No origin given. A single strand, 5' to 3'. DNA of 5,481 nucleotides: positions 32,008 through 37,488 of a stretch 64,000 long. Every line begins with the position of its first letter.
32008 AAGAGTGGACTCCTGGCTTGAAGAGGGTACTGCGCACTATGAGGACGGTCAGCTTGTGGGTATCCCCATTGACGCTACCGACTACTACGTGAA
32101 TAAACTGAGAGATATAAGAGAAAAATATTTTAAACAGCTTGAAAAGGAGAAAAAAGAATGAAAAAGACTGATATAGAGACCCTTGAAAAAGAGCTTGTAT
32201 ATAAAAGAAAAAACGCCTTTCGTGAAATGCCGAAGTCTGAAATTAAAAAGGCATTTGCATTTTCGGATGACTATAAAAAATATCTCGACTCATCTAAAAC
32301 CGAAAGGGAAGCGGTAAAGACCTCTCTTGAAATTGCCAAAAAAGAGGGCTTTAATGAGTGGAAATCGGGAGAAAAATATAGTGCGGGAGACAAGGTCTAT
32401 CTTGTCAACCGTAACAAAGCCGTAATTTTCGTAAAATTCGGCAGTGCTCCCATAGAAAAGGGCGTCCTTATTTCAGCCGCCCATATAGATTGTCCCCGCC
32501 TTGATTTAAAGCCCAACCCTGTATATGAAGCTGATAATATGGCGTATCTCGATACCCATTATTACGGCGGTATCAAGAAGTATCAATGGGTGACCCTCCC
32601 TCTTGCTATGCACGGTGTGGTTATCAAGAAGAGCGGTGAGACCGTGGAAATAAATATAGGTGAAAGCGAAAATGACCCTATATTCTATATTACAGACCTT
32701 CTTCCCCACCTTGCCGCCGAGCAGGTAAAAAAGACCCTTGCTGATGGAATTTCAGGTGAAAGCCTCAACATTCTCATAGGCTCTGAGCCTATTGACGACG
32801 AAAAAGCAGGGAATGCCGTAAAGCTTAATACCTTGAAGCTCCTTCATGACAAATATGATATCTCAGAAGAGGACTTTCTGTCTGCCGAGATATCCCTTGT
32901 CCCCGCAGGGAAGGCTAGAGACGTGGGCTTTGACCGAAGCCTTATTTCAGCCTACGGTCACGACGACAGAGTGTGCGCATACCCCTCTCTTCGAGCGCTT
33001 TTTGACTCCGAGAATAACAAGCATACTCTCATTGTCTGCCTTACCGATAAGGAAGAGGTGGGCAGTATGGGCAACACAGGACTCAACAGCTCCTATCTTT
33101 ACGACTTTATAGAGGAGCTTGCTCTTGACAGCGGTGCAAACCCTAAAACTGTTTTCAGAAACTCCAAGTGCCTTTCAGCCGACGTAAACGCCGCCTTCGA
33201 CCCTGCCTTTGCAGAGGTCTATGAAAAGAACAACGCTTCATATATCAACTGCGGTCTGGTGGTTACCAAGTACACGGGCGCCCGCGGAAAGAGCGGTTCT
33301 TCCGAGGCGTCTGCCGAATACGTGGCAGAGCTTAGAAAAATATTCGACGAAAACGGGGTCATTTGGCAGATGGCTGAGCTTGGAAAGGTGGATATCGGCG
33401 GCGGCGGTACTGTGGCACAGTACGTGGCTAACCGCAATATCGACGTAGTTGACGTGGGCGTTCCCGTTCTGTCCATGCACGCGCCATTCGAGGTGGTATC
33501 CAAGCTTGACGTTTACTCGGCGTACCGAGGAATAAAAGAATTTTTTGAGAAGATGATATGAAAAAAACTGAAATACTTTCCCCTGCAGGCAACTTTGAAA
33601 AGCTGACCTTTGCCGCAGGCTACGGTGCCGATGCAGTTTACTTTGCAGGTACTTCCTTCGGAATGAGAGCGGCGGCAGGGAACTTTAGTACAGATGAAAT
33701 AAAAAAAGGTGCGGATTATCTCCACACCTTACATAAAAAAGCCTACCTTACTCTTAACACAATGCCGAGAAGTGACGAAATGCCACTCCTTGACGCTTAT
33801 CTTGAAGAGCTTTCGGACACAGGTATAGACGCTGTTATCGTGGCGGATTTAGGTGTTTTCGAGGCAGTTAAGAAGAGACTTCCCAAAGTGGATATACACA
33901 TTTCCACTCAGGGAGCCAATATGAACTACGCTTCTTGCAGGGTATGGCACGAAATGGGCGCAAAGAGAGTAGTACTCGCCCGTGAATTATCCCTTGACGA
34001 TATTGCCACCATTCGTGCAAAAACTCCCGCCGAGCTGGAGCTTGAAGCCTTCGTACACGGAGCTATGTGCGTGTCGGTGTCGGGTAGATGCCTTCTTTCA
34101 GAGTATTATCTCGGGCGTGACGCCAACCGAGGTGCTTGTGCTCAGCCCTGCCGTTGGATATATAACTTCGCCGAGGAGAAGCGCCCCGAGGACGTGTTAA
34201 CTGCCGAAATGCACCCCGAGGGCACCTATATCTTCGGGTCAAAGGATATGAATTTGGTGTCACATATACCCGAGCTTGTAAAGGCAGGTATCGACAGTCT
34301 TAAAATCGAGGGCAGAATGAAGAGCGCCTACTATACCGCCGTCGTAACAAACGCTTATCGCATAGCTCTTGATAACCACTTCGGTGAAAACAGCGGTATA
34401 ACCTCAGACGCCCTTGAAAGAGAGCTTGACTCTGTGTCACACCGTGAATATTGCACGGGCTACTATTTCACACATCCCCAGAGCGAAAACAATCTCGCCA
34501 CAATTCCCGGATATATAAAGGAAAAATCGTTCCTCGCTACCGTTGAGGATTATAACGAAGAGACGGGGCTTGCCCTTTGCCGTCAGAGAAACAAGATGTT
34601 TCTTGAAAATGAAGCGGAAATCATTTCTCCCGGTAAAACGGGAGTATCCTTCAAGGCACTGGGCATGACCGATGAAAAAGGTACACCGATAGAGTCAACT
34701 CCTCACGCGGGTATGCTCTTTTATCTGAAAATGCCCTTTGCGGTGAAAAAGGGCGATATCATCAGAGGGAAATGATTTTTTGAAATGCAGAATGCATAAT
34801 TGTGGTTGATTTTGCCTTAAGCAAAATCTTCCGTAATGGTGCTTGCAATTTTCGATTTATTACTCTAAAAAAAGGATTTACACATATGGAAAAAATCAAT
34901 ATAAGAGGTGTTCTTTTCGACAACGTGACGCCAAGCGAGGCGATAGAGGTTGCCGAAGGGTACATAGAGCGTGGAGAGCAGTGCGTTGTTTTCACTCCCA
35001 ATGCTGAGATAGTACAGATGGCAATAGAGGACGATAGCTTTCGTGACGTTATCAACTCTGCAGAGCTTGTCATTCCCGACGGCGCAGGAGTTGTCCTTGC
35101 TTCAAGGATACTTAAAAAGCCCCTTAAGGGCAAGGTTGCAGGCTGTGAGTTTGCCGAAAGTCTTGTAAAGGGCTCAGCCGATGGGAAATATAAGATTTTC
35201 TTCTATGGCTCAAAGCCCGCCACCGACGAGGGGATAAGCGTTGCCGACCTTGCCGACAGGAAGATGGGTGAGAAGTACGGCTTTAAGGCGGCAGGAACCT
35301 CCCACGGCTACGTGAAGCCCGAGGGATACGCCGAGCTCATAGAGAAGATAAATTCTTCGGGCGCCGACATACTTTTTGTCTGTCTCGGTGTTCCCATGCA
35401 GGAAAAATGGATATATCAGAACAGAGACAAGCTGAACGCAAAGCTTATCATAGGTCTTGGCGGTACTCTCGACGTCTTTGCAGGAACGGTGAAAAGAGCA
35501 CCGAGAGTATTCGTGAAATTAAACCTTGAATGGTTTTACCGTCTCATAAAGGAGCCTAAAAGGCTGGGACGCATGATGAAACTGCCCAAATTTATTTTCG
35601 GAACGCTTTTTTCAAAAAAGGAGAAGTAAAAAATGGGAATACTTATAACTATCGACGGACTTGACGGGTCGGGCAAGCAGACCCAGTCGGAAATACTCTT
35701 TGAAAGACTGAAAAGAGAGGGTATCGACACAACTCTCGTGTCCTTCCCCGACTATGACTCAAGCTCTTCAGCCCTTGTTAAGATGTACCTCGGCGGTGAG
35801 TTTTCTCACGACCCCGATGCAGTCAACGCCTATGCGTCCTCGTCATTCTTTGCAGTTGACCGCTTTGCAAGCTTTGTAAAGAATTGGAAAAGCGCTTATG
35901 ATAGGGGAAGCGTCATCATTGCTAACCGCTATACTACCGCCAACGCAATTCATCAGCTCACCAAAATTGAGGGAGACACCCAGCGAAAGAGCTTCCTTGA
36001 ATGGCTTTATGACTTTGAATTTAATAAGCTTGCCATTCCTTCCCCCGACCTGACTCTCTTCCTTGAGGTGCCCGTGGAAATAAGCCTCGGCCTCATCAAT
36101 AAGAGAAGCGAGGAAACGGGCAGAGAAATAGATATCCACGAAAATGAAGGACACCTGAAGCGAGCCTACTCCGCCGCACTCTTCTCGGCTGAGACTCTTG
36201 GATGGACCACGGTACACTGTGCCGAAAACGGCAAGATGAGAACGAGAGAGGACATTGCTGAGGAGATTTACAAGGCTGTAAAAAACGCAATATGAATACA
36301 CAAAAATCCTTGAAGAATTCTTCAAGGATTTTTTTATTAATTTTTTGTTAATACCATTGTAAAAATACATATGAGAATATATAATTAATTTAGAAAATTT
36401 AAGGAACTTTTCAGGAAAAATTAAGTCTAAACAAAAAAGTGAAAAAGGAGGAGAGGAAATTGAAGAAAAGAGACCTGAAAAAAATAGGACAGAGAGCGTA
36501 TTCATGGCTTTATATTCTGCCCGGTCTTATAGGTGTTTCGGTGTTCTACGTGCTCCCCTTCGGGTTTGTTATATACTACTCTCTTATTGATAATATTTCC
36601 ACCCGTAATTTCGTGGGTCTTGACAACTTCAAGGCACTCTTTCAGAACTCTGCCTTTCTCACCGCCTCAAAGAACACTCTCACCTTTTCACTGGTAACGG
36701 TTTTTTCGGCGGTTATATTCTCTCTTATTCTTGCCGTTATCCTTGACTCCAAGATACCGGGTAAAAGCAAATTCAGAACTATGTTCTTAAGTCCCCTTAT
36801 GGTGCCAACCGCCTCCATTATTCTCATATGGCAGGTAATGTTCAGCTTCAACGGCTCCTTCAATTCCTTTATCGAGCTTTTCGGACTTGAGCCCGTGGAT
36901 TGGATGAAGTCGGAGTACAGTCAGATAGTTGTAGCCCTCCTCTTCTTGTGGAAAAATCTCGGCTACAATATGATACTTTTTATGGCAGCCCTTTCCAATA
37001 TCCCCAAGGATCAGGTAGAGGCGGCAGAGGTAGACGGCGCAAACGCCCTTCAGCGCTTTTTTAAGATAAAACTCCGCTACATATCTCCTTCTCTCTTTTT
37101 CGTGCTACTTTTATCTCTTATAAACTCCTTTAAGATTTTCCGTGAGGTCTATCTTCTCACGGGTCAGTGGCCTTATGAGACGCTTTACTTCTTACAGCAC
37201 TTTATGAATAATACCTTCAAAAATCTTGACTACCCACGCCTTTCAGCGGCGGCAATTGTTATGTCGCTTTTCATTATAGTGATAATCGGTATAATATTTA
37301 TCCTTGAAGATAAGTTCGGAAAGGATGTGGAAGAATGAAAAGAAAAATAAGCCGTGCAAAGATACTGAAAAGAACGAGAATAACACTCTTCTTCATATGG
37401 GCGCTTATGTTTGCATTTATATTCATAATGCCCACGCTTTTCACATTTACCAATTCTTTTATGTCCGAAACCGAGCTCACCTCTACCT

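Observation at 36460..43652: Hybrid operon: importer-type ABC permeases, giant-coiled-coil HlyD-like adaptor, MacB-PCD-only protein and 813-aa binding lipoprotein, with no ATPase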

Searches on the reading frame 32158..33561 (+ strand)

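Call 67: search_protein_families(library=pfam, proteins=[window:32158-33561:+], max_evalue=0.00001)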
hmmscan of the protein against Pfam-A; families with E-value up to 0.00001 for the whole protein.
window:32158-33561:+ (467 aa): 2 families
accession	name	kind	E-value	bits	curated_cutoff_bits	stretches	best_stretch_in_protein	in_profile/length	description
PF02127.20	Peptidase_M18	-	4.2e-89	299.8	24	1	42-463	1-432/432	Aminopeptidase I zinc metalloprotease (M18)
PF05343.19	Peptidase_M42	-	5.4e-06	26.1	23.2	0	262-326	127-191/292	M42 glutamyl aminopeptidase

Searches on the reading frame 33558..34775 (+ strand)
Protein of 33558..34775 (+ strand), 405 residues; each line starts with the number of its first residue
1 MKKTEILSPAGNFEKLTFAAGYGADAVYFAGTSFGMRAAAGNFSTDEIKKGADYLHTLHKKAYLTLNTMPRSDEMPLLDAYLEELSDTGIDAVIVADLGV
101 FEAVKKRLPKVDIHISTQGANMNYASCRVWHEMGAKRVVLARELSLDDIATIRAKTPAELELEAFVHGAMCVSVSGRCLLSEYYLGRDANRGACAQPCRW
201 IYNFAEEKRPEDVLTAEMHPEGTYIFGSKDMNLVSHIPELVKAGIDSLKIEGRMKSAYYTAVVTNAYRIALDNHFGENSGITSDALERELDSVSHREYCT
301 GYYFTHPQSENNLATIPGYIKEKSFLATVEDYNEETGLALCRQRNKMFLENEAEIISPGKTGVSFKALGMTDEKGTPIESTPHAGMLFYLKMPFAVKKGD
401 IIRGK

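Call 67: search_protein_families(library=pfam, proteins=[window:33558-34775:+], max_evalue=0.00001)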
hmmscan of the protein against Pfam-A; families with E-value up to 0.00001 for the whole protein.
window:33558-34775:+ (405 aa): 2 families
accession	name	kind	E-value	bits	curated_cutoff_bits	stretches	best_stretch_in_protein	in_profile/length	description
PF01136.24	Peptidase_U32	-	4.8e-89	298.1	22.4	1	77-308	3-232/233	Peptidase family U32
PF16325.11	Peptidase_U32_C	-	4.5e-23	81.6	28.2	1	322-403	2-83/83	Peptidase family U32 C-terminal domain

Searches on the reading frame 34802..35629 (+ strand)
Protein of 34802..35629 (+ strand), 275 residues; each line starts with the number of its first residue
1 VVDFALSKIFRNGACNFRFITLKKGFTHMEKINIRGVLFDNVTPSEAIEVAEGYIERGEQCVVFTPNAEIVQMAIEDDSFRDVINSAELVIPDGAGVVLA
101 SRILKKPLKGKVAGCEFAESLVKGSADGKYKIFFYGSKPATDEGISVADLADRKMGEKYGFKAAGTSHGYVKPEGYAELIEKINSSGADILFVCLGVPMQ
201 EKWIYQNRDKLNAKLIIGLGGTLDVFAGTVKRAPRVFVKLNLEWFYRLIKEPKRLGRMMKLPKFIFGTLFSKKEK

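Call 67: search_protein_families(library=pfam, proteins=[window:34802-35629:+], max_evalue=0.00001)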
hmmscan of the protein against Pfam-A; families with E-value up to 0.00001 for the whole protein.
window:34802-35629:+ (275 aa): 1 family
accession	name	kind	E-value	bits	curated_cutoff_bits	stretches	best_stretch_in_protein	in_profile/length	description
PF03808.19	Glyco_tran_WecG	-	1.9e-56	190.9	27.4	1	87-259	1-168/168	Glycosyl transferase WecG/TagA/CpsF family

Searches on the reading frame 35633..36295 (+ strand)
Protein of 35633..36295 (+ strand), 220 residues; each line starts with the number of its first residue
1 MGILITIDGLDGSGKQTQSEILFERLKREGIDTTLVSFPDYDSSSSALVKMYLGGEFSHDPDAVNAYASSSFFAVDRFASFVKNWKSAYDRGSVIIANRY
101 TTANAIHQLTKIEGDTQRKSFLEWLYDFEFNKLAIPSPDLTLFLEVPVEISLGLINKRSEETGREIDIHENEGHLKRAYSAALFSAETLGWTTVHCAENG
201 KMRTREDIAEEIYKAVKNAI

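Call 67: search_protein_families(library=pfam, proteins=[window:35633-36295:+], max_evalue=0.00001)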
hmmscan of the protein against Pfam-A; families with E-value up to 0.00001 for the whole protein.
window:35633-36295:+ (220 aa): 1 family
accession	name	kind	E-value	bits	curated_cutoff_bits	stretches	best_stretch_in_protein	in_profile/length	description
PF02223.23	Thymidylate_kin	-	4.2e-18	66.1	27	1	7-197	1-174/185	Thymidylate kinase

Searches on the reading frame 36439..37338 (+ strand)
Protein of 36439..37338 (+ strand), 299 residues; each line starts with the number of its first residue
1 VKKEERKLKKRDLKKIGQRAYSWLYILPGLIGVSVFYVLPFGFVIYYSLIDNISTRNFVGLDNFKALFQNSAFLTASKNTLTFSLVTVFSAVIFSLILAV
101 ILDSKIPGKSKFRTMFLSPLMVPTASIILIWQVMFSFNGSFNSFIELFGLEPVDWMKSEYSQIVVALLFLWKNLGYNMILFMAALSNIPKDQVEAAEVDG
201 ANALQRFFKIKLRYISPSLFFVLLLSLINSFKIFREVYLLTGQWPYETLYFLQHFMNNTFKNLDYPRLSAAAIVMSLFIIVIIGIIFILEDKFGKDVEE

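Call 3: search_protein_families(library=pfam, proteins=[window:36439-37338:+], max_evalue=0.1)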
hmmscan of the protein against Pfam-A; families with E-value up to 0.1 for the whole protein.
window:36439-37338:+ (299 aa): 2 families
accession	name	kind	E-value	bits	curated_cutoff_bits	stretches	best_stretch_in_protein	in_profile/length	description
PF00528.27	BPD_transp_1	-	3e-17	63.4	26.4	1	92-292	2-177/184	Binding-protein-dependent transport system inner membrane component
PF15828.10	RDD1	-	0.085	13.5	27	0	3-43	33-75/77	Required for drug-induced death protein 1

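Call 4: search_protein_families(library=ncbifam, proteins=[window:36439-37338:+], max_evalue=0.1)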
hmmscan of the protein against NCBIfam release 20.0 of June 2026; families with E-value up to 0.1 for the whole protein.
window:36439-37338:+ (299 aa): 22 families
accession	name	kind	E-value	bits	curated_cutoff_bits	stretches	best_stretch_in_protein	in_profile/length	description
NF007852.0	PRK10561.1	equivalog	1.8e-36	126.5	335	1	19-286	11-284/295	sn-glycerol-3-phosphate ABC transporter permease UgpA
NF008232.0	PRK10999.1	equivalog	1e-23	83.9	392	2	58-243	264-456/520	maltose ABC transporter permease MalF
NF040931.1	ABC_arch_GlcT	equivalog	2.7e-22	79.7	360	1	32-283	9-265/278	glucose ABC transporter permease GlcT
NF008208.0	PRK10971.1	equivalog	2.5e-15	56.7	415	1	32-297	18-274/277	sulfate/thiosulfate ABC transporter permease CysT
TIGR00969.1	3a0106s02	subfamily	1.3e-14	54.3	240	1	32-290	21-270/272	sulfate ABC transporter permease subunit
NF011624.0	PRK15050.1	equivalog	3.1e-14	52.8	247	1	10-277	12-273/297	2-aminoethylphosphonate ABC transporter permease subunit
TIGR02139.1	permease_CysT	equivalog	3.6e-11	43.2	246.1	1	42-287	17-256/265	sulfate ABC transporter permease subunit CysT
TIGR03262.1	PhnU2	equivalog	1.2e-10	40.7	593.25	1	31-232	12-203/546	putative 2-aminoethylphosphonate ABC transporter permease subunit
NF007044.0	PRK09497.1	equivalog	9.6e-10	38.4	348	1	35-288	21-273/285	spermidine/putrescine ABC transporter permease PotB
TIGR03226.1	PhnU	equivalog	2.1e-07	30.7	283.45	1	31-276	51-290/311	2-aminoethylphosphonate ABC transporter permease subunit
TIGR01581.1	Mo_ABC_porter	hypoth_equivalog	4.5e-07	29.6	210.3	1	75-283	21-219/225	ABC transporter permease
NF043074.1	MMSYN1_0196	equivalog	4.6e-07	29.4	350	1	22-294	10-267/277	spermidine/putrescine ABC transporter permease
TIGR02141.1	modB_ABC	equivalog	6.8e-07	29.1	182.6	1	80-284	3-203/208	molybdate ABC transporter permease subunit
TIGR02140.1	permease_CysW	equivalog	5.7e-06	26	329.1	1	51-292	22-258/261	sulfate ABC transporter permease subunit CysW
NF006956.0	PRK09433.2-5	equivalog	0.00026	19.7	984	1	63-255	53-238/543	thiamine/thiamine pyrophosphate ABC transporter permease ThiP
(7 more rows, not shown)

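Call 62: search_solved_structures(query=window:36460-37335:+, max_evalue=0.00001)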
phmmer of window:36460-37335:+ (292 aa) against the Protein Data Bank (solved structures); distinct sequences matched with E-value up to 0.00001: 6.
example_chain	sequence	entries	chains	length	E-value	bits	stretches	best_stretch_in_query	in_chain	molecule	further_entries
8ja7_A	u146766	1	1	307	2.3e-22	83.6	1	8-281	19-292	Trehalose transport system permease protein SugA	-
7cad_A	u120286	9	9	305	7.1e-22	82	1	5-281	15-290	ABC sugar transporter, permease component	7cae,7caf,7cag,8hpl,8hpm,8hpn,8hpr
9nxc_H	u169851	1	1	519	2.7e-21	80.1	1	64-238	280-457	Maltose/maltodextrin transport system permease protein MalF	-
3fh6_F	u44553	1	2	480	3.4e-21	79.8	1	64-238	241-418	Maltose transport system permease protein malF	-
2r6g_F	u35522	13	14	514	4e-21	79.5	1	64-238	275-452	Maltose transport system permease protein malF | Maltose transporter subunit; membrane component of ABC superfamily | Maltose/maltodextrin transport system perm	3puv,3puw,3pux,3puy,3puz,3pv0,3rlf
4tqu_M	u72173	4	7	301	1.1e-15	61.7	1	17-276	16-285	AlgM1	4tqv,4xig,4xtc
